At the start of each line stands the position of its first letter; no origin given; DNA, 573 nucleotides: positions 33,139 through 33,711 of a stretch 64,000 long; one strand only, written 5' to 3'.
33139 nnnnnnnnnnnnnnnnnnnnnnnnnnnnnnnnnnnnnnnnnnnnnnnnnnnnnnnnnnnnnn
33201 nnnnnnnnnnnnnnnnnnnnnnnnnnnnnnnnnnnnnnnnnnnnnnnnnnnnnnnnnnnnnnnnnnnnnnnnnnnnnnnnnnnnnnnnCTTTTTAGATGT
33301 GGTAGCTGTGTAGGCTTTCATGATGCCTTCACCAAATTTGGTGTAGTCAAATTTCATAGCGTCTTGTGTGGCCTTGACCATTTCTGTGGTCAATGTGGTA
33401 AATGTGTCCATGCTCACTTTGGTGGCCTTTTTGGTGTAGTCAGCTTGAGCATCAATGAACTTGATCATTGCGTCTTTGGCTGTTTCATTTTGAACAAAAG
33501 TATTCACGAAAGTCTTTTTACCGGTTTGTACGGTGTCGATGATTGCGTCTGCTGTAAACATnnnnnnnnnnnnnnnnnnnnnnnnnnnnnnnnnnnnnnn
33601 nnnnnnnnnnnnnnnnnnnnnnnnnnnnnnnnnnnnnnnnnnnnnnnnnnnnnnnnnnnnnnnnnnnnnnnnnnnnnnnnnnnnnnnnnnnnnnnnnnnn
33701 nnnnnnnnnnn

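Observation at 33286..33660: Phasin-like gene apparently wired to the host PhaR carbon-storage repressor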

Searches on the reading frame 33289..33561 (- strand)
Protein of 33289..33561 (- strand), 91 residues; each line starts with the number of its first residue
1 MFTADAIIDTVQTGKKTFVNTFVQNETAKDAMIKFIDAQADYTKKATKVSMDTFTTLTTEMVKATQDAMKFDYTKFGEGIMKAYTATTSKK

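Call 6: search_protein_families(library=pfam, proteins=[window:33289-33561:-], max_evalue=1)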
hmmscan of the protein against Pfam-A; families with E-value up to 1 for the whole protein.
window:33289-33561:- (91 aa): 3 families
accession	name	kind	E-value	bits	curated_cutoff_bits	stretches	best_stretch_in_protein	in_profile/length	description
PF04546.19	Sigma70_ner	-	0.013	15.8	29.7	1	7-50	153-196/210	Sigma-70, non-essential region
PF16043.11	DUF4795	-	0.019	14.8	34.8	1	24-69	56-101/208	Domain of unknown function (DUF4795)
PF22066.2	Cep192_D8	-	0.083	13.6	33.5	0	11-51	18-58/101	Cep192 domain 8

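Call 7: search_protein_families(library=phrogs, proteins=[window:33289-33561:-], max_evalue=0.1)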
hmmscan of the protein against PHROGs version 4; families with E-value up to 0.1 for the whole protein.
window:33289-33561:- (91 aa): 2 families
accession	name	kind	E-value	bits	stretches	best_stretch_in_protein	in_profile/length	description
phrog_5943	-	unknown function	0.0045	17.5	1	21-84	91-154/257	-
phrog_14629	-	unknown function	0.039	12.7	1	14-64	368-418/1473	-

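Call 9: search_dna_similar(query=window:33289-33561:-, collection=phages, mode=protein, max_evalue=1, max_rows=30)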
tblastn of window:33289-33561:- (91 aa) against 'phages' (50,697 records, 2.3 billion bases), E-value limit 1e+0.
Records with a match: 1; places in all: 1; records where one place covers at least 80% of the query: 0.
Best place of each record, by identity: <60% 1.
By first word of the organism name: Pectobacterium 1.
By host as written in the record: Pectobacterium sp. 1.
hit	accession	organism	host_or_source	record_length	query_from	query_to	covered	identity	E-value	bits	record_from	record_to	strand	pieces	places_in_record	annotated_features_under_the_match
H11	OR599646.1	Pectobacterium phage PcaP2EGY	Pectobacterium sp.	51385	10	70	67%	30.6%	8e-1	33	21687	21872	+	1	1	hypothetical protein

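Call 11: find_homologous_proteins(query=window:33289-33561:-, max_evalue=0.01)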
Query window:33289-33561:- (91 aa): 1356 proteins with E <= 0.01 among 1361 candidates; the best 120 are listed. Only proteins of 50 to 160 residues were searched: fused or split forms outside these lengths cannot appear, so this answer is no evidence that the protein stands alone or is whole; lengths 'longer' or 'shorter' looks for them.
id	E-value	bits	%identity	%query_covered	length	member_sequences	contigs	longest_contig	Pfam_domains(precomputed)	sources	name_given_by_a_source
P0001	1.0e-47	177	100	100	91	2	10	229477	-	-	-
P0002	1.1e-43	164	91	99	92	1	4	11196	-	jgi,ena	jgi:hypothetical protein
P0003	1.8e-43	163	90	100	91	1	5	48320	-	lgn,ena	-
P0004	6.3e-43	162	90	99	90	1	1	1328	-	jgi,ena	jgi:ATP phosphoribosyltransferase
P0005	7.4e-43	162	90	100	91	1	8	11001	-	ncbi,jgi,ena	jgi:ATP phosphoribosyltransferase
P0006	7.5e-43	162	91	99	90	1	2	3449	-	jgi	jgi:ATP phosphoribosyltransferase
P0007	7.7e-43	161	90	100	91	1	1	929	-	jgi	jgi:hypothetical protein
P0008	8.2e-43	161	91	99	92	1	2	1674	-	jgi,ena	jgi:hypothetical protein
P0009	1.2e-42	161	90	100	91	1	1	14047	-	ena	-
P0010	1.3e-42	161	88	100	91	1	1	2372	-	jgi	jgi:ATP phosphoribosyltransferase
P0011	1.6e-42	160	89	100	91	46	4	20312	-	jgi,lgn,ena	jgi:ATP phosphoribosyltransferase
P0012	2.1e-42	160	92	100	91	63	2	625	-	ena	-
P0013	2.4e-42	160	89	100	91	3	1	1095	-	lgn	-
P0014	2.4e-42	160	89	100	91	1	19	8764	-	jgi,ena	-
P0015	2.4e-42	160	89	100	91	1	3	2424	-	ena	-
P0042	1.1e-41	158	88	100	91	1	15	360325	-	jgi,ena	jgi:ATP phosphoribosyltransferase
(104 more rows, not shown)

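Call 17: find_encoding_contigs(protein=P0042, flank=6000, max_places=4)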
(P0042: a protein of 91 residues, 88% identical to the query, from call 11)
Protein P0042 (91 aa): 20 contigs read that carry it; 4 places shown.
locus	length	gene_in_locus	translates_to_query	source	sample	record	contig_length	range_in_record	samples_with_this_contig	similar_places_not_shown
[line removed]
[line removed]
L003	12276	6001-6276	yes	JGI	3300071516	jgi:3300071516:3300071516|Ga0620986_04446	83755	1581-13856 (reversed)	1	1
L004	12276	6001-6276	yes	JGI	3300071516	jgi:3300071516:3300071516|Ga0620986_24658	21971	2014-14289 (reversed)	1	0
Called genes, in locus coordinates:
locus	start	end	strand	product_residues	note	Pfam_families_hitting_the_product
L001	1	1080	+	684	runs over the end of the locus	PF05226:CHASE2, PF00211:Guanylate_cyc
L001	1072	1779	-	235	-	PF00487:FA_desaturase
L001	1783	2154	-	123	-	-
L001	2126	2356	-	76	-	-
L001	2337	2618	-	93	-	-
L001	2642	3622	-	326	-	PF04773:FecR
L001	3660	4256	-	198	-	-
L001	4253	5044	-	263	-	PF03783:CsgG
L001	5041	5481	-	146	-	PF10614:CsgF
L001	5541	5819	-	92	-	-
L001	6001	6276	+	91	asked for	-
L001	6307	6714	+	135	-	-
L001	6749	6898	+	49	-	-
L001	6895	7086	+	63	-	-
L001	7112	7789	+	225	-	-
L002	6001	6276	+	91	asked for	-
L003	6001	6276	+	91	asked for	-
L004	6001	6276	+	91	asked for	-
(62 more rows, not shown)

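Call 21: search_protein_representatives(protein=window:33289-33561:-)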
Query: 91 residues. Proteins with E-value up to 0.001 (for the whole library): 149; up to 1e-10: 34; up to 1e-30: 1. The best 149 are listed.
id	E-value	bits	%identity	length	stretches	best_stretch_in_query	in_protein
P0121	6.6e-36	137.9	81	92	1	1-88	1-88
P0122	1.7e-20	89.0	51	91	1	1-88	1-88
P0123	1.0e-19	86.5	52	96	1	1-86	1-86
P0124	2.6e-19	85.2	55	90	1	1-90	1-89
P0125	3.6e-19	84.8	48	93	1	1-90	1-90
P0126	1.1e-18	83.2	49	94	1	1-88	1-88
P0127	1.7e-18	82.6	56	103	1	1-86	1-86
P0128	1.9e-18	82.5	61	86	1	1-77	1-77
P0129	8.5e-18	80.4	76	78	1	1-58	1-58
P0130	1.6e-16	76.4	51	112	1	6-85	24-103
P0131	2.7e-16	75.7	41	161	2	1-78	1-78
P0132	3.2e-16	75.4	51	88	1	1-86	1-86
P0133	4.7e-16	74.9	69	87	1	1-59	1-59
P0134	3.1e-15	72.3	81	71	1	1-47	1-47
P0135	4.2e-15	71.9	47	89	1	1-86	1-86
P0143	4.9e-13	65.3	41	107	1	1-85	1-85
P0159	3.5e-10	56.3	38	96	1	1-86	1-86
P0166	1.9e-09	54.0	39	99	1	8-86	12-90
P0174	8.2e-09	51.9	36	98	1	1-84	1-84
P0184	5.5e-08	49.3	42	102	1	1-77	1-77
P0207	1.8e-06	44.5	32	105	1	5-82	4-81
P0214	4.0e-06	43.4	36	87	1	5-84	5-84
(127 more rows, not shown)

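Call 25: search_protein_families(library=pfam, alignment_id=A2, max_evalue=0.1)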
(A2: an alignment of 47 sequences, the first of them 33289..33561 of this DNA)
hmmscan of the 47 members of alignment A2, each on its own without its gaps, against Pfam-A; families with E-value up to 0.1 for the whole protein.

A. member 1, window:33289-33561:- (91 aa): 3 families
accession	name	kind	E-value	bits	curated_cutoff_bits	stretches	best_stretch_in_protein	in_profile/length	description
PF04546.19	Sigma70_ner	-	0.013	15.8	29.7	1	7-50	153-196/210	Sigma-70, non-essential region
PF16043.11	DUF4795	-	0.019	14.8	34.8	1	24-69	56-101/208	Domain of unknown function (DUF4795)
PF22066.2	Cep192_D8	-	0.083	13.6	33.5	0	11-51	18-58/101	Cep192 domain 8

B. families by the number of members that match (of 47 scanned): 57 families (the first 25 are shown)
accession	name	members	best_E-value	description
PF09361.15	Phasin_2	12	0.0008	Phasin protein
PF04546.19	Sigma70_ner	4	0.013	Sigma-70, non-essential region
PF20882.2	Sos7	2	0.011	Kinetochore protein Sos7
PF06911.18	Senescence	2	0.03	Senescence domain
PF11458.13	Mistic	2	0.043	Membrane-integrating protein Mistic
PF20131.4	MC3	1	0.00039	ABC-three component (ABC-3C) system Middle Component 3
PF03015.24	Sterile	1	0.001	Male sterility protein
PF17564.7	DUF5470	1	0.0039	Family of unknown function (DUF5470)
PF03036.21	Perilipin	1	0.008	Perilipin family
PF09488.16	Osmo_MPGsynth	1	0.0096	Mannosyl-3-phosphoglycerate synthase (osmo_MPGsynth)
PF03997.17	VPS28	1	0.011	VPS28 protein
PF21529.2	GLV1-2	1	0.012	Gloven 1/2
PF17573.8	GA-like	1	0.014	GA-like domain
PF03382.20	DUF285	1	0.015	Mycoplasma protein of unknown function, DUF285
PF11688.13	DUF3285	1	0.015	Protein of unknown function (DUF3285)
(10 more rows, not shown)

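Call 26: search_solved_structures(query=A2, max_evalue=1)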
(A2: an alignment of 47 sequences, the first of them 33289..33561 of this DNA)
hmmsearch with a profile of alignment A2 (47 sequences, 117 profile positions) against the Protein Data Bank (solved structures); distinct sequences matched with E-value up to 1: 4.
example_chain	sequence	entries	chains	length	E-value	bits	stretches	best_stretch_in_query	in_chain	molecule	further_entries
6u1s_A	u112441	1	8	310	0.0023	21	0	34-79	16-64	de novo designed 16-helix transmembrane nanopore, TMHC8_R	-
6y07_A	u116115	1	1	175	0.052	16.7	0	12-33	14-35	sohair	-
7bqq_A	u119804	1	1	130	0.69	13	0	74-109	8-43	Gogy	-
9r17_A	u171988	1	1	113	0.73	12.9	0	6-37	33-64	NTF0-DIM1-CAV2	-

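Call 30: find_related_loci(query=window:33289-33561:-, collection=viral_contigs, flank=1500)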
Query window:33289-33561:- (91 aa) in viral_contigs; peptide patterns used: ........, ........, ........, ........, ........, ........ (x = any residue, [..] = any of these).
107 stretches matched a pattern; 101 encode a relative of the query (tblastn E <= 1e-3); the best 80 are kept; 80 distinct loci.
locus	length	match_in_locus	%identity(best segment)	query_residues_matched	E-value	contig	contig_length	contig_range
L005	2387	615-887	90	1-91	3e-49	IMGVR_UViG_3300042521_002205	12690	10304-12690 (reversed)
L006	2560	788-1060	90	1-91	3e-49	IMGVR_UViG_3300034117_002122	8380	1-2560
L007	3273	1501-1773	89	1-91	9e-49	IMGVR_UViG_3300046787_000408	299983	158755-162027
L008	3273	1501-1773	89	1-91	5e-48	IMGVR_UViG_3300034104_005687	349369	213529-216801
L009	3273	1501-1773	89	1-91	5e-48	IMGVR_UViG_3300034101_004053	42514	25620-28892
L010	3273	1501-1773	84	1-91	2e-46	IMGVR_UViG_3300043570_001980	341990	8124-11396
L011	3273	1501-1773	84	1-91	2e-46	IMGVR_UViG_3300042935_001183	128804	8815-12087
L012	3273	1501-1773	84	1-91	2e-46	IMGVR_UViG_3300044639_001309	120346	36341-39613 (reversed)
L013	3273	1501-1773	86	1-91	4e-46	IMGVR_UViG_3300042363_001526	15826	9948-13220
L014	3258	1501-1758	86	1-86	7e-46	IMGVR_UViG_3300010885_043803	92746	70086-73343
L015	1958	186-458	79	1-91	9e-44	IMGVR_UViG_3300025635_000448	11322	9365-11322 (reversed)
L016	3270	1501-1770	80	1-90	2e-43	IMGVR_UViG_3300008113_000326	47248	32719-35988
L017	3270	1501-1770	81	1-90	1e-43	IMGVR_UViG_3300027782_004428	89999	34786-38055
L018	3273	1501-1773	80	1-91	2e-42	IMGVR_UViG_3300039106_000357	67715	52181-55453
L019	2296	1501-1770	80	1-90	6e-42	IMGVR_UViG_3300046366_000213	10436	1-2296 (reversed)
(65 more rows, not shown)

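Call 31: find_related_loci(query=window:33289-33561:-, collection=genome_contigs, flank=3000)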
Query window:33289-33561:- (91 aa) in genome_contigs; peptide patterns used: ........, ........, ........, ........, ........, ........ (x = any residue, [..] = any of these).
90 stretches matched a pattern; 2 encode a relative of the query (tblastn E <= 1e-3); 2 distinct loci.
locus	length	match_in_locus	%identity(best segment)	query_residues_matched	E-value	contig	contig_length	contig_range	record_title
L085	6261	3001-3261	69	1-87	1e-37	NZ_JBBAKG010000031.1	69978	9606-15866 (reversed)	MAG: Haliscomenobacter sp. isolate EUL_031 ctg31-EUL_031, whole genome shotgun sequence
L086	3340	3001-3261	68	1-87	2e-37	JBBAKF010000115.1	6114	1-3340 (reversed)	MAG: Polynucleobacter sp. isolate EUL_030 ctg145-EUL_030, whole genome shotgun sequence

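Call 53: search_protein_families(library=ncbifam, alignment_id=A2, max_evalue=0.1)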
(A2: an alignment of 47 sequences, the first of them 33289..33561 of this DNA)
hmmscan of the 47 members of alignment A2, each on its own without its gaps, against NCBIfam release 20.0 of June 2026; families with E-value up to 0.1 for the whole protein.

A. member 1, window:33289-33561:- (91 aa): 1 family
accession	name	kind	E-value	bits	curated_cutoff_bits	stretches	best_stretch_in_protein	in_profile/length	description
NF007945.0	PRK10664.1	equivalog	0.067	13.8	157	1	29-76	3-50/90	nucleoid-associated protein HU-beta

B. families by the number of members that match (of 47 scanned): 53 families (the first 25 are shown)
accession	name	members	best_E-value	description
TIGR01841.1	phasin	5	0.0044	TIGR01841 family phasin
TIGR01865.2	cas_Csn1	1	0.0037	type II CRISPR RNA-guided endonuclease Cas9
NF009222.0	PRK12570.1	1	0.0051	N-acetylmuramic acid 6-phosphate etherase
NF002370.0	PRK01355.1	1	0.0056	FMN-dependent NADH-azoreductase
TIGR02131.1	phaP_Bmeg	1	0.0068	polyhydroxyalkanoic acid inclusion protein PhaP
NF033169.1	lipo_LIC10494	1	0.0073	lipoprotein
NF007273.0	PRK09730.1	1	0.0074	SDR family oxidoreductase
NF041769.1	acyl_LnsA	1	0.0089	lipoprotein N-acylation protein LnsA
NF008898.0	PRK11933.1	1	0.0092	16S rRNA (cytosine(1407)-C(5))-methyltransferase RsmF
NF003915.0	PRK05441.1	1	0.011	N-acetylmuramic acid 6-phosphate etherase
NF041193.1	lipo_SP0191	1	0.012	SP0191 family lipoprotein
NF003966.0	PRK05458.1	1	0.013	GMP reductase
NF033376.1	lat_flg_LafA_1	1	0.013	lateral flagellin LafA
NF005422.0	PRK06997.1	1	0.013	enoyl-ACP reductase FabI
NF009074.0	PRK12409.1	1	0.015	D-amino acid dehydrogenase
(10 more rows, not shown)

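Call 54: search_protein_families(library=pfam, proteins=[P0122, P0126, P0135, P0143, P0159, P0166, P0174, P0184, P0207, P0214], max_evalue=0.1)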
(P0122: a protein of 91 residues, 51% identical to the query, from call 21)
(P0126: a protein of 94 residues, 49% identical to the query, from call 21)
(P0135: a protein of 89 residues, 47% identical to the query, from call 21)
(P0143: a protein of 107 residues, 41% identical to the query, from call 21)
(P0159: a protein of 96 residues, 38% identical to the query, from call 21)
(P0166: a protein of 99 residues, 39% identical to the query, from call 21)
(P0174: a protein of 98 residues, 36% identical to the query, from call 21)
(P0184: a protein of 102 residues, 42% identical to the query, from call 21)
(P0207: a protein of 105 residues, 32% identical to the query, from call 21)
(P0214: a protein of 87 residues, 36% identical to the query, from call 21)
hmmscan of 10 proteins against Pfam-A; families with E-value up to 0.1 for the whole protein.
P0122 (91 aa): 1 family
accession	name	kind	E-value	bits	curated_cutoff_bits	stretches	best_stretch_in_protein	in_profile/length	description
PF22809.1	DUF7014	-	0.098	13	27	0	25-75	6-56/137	Domain of unknown function (DUF7014)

P0126 (94 aa): 6 families
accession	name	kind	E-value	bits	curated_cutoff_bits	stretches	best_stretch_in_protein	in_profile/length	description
PF09488.16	Osmo_MPGsynth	-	0.0096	15.2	27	1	10-62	212-259/381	Mannosyl-3-phosphoglycerate synthase (osmo_MPGsynth)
PF20882.2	Sos7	-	0.011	16.3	27.3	1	12-70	13-73/75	Kinetochore protein Sos7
PF21529.2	GLV1-2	-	0.012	16.9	28.1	1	21-74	9-59/69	Gloven 1/2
PF04546.19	Sigma70_ner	-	0.025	15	29.7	1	7-47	153-193/210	Sigma-70, non-essential region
PF10585.14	UBA_E1_SCCH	-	0.044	14.1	21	1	4-88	1-79/254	Ubiquitin-activating enzyme, SCCH domain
PF09361.15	Phasin_2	-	0.078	13.6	24.9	0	14-59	7-52/100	Phasin protein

P0135 (89 aa): 1 family
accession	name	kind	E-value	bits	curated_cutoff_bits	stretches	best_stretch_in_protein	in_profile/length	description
PF23439.1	DUF7124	-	0.067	13.8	27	1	6-83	28-107/111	Domain of unknown function (DUF7124)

P0143 (107 aa): 1 family
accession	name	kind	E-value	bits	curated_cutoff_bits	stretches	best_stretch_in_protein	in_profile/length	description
PF11129.13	EIAV_Rev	-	0.077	13.7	25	1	19-78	46-104/134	Rev protein of equine infectious anaemia virus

P0159 (96 aa): 2 families
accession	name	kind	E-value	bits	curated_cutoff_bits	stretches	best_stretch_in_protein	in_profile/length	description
PF20941.2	DUF6848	-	0.042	14.8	27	1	10-55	43-88/99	Domain of unknown function (DUF6848)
PF09361.15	Phasin_2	-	0.042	14.5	24.9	1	25-90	18-88/100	Phasin protein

P0166 (99 aa): 2 families
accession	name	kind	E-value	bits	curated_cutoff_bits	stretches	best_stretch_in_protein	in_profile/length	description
PF03015.24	Sterile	-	0.001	19.6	35.4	1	8-86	8-84/93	Male sterility protein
PF09361.15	Phasin_2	-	0.074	13.7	24.9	0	27-74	47-94/100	Phasin protein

P0174 (98 aa): 4 families
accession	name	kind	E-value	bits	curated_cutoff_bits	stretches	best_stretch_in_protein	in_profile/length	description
PF12875.12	DUF3826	-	0.022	15.3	25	1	7-68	39-103/186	Protein of unknown function (DUF3826)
PF17657.6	DNA_pol3_finger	-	0.058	13.2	22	1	32-92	84-151/166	Bacterial DNA polymerase III alpha subunit finger domain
PF18497.6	RNase_3_N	-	0.06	13.8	26.8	1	3-65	8-59/95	Ribonuclease III N-terminal domain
PF10337.15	ArAE_2_N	-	0.07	12.6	23.5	1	2-89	313-395/470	Putative ER transporter, 6TM, N-terminal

P0184 (102 aa): 0 families

P0207 (105 aa): 2 families
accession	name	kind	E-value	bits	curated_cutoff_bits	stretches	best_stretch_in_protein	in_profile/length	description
PF09361.15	Phasin_2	-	0.0008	20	24.9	1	29-69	54-94/100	Phasin protein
PF15984.10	Collagen_mid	-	0.075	13.3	31.1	1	39-84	81-126/198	Bacterial collagen, middle region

P0214 (87 aa): 2 families
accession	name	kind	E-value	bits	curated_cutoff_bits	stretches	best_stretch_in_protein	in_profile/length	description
PF11688.13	DUF3285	-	0.015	15.7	25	1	38-50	2-14/44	Protein of unknown function (DUF3285)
PF11695.14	DUF3291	-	0.07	13.3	23.5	1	14-81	17-83/139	Domain of unknown function (DUF3291)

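Call 55: predict_structure(alignment_id=A2)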
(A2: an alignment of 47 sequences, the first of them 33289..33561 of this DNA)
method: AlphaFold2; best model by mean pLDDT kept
length: 91 residues; sequences in the alignment: 47
mean_pLDDT: 87.1   pTM: 0.57
mean pLDDT of the five models: 87.1, 84.4, 84.0, 81.2, 81.2
residues with pLDDT >= 90: 57; 70-90: 27; 50-70: 7; < 50: 0
segments of 3 or more residues with pLDDT < 50: none
pLDDT, mean of each block of 10 residues (from residue 1): 84 94 95 95 92 93 87 76 71 51
secondary structure, 60 per line:
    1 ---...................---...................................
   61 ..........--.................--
elements in order: H4-22 H26-70 H73-89

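Call 59: fold_search(model_id=the predicted structure, library=pdb)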
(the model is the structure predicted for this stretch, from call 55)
No match with E <= 0.001 here; weaker rows may still be real.
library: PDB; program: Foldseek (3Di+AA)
matches with E <= 10: 192; with E <= 0.001: 0
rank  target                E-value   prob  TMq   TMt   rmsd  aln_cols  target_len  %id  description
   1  7ocw_B                2.8e+00  0.51  0.33  0.20   1.1        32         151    9  Hepatitis B core protein -low secretion phenotype P5T (released 2021-05-26)
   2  4c18_B                3.1e+00  0.18  0.36  0.42   6.0        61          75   15  The structure of the Tsi2 dimer with a disulfide bond (released 2014-08-27)
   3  4jlr_C                3.3e+00  0.66  0.49  0.44   1.0        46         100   13  Crystal structure of a designed Respiratory Syncytial Virus Immunogen in complex with Motavizumab (released 2014-02-05)
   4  4nkg_D                3.3e+00  0.16  0.34  0.44   4.0        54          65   13  Crystal structure of SspH1 LRR domain in complex PKN1 HR1b domain (released 2013-12-11)
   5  3g80_B                3.5e+00  0.20  0.39  0.46   2.8        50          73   18  Nodamura virus protein b2, RNA-binding domain (released 2010-01-05)
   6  4kis_A                3.5e+00  0.25  0.42  0.14   3.6        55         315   16  Crystal Structure of a LSR-DNA Complex (released 2013-07-10)
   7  7ocw_C                3.5e+00  0.35  0.37  0.24   2.3        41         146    7  Hepatitis B core protein -low secretion phenotype P5T (released 2021-05-26)
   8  1nkd                  3.8e+00  0.14  0.32  0.46   4.5        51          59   12  ATOMIC RESOLUTION (1.07 ANGSTROMS) STRUCTURE OF THE ROP MUTANT <2AA> (released 1999-03-23)
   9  4c18_A                3.8e+00  0.20  0.35  0.41   4.0        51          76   18  The structure of the Tsi2 dimer with a disulfide bond (released 2014-08-27)
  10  8r2w_A                3.8e+00  0.44  0.41  0.13   1.0        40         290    2  Crystal structure of hydroxyquinol-1,2-dioxygenase from Trametes versicolor (TvHDX1) (released 2024-11-13)
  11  9ea7                  3.8e+00  0.13  0.40  0.01   5.7        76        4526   21  The Structure of ApoB100 from Human Low-Density Lipoprotein (released 2024-12-18)
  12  1ud0_B                4.1e+00  0.30  0.57  0.63   4.2        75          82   12  CRYSTAL STRUCTURE OF THE C-TERMINAL 10-kDA SUBDOMAIN OF HSC70 (released 2004-05-11)
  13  4bpd_C                4.1e+00  0.33  0.46  0.45   2.5        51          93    6  Structure determination of an integral membrane kinase (released 2014-05-07)
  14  6lum_H                4.1e+00  0.60  0.40  0.30   0.5        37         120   11  Structure of Mycobacterium smegmatis succinate dehydrogenase 2 (released 2020-05-27)
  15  1rpo                  4.4e+00  0.13  0.32  0.44   4.5        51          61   12  RESTORED HEPTAD PATTERN CONTINUITY DOES NOT ALTER THE FOLDING OF A 4-ALPHA-HELICAL BUNDLE (released 1995-02-14)
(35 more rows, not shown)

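Call 83: find_homologous_proteins(query=P0207, max_evalue=0.001)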
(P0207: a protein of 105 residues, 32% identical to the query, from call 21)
Query P0207 (105 aa): 22 proteins with E <= 0.001 among 23 candidates. Only proteins of 57 to 184 residues were searched: fused or split forms outside these lengths cannot appear, so this answer is no evidence that the protein stands alone or is whole; lengths 'longer' or 'shorter' looks for them.
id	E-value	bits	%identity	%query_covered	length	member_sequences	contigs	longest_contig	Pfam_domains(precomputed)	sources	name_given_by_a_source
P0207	2.0e-57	209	100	100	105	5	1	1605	-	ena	-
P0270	2.6e-51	189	91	100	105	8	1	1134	-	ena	-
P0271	1.3e-50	187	90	100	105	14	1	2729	-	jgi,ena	jgi:gas vesicle protein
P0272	1.4e-49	184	88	100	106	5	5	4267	-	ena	-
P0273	7.3e-49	182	89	100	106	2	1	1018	-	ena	-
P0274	7.5e-48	178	85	100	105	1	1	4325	-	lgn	-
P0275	1.5e-46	174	82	100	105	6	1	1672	-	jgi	jgi:Cu/Ag efflux pump CusA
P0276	7.0e-46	172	86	98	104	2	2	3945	-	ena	-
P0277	8.2e-37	143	66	100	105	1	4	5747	-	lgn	-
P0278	1.1e-35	139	66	100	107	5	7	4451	-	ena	-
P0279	1.5e-35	139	66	97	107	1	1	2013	-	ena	-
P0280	3.5e-35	138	65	97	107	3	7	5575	-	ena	-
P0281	6.7e-35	137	66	98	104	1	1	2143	PF09361.16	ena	-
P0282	1.3e-34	136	66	100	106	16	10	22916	-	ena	-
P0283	3.3e-34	135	65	98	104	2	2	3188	-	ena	-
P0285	5.1e-34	134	65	98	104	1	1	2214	PF09361.16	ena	-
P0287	4.6e-32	128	64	100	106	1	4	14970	-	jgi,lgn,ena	-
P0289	2.4e-19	87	51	98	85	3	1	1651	-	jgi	-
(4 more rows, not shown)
